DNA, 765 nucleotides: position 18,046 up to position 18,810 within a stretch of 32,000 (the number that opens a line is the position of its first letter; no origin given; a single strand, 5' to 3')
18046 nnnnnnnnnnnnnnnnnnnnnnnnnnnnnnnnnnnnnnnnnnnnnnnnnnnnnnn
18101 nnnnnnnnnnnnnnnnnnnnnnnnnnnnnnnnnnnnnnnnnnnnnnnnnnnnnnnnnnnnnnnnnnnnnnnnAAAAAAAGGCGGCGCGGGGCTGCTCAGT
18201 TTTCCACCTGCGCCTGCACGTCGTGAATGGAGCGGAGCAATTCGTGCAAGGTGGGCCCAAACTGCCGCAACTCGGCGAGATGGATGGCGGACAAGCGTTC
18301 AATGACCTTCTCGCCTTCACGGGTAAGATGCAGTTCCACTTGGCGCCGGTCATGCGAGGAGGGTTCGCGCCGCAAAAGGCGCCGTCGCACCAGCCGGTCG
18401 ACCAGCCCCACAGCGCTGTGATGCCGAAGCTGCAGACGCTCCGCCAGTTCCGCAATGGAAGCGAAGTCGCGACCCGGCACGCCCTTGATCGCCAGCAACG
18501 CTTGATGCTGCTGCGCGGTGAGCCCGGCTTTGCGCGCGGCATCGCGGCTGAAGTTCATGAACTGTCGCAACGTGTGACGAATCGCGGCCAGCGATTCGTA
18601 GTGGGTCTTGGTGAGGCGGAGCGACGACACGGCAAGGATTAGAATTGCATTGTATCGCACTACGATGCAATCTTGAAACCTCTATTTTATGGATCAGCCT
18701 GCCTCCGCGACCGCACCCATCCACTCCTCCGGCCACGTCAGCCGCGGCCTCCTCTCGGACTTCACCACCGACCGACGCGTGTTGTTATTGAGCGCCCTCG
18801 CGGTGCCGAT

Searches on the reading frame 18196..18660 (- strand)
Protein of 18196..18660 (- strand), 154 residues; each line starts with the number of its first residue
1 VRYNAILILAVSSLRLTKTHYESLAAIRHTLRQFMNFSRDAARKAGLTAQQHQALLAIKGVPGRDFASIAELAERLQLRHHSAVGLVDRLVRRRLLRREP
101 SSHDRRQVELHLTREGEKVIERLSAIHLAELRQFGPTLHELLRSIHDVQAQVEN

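Call 8: search_protein_families(library=pfam, proteins=[window:18196-18660:-])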
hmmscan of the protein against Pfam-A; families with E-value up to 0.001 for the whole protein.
window:18196-18660:- (154 aa): 4 families
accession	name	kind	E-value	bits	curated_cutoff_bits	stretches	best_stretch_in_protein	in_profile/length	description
PF12802.13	MarR_2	-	6.9e-16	58.6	27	1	46-107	2-61/61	MarR family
PF01047.28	MarR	-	1e-06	29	24.6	1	67-108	18-59/59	MarR family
PF13463.12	HTH_27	-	8e-05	23.3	22.2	1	47-116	1-68/68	Winged helix DNA-binding domain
PF21984.2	DnaD_N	-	0.00013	22.5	27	1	44-105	11-74/101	DnaD N-terminal domain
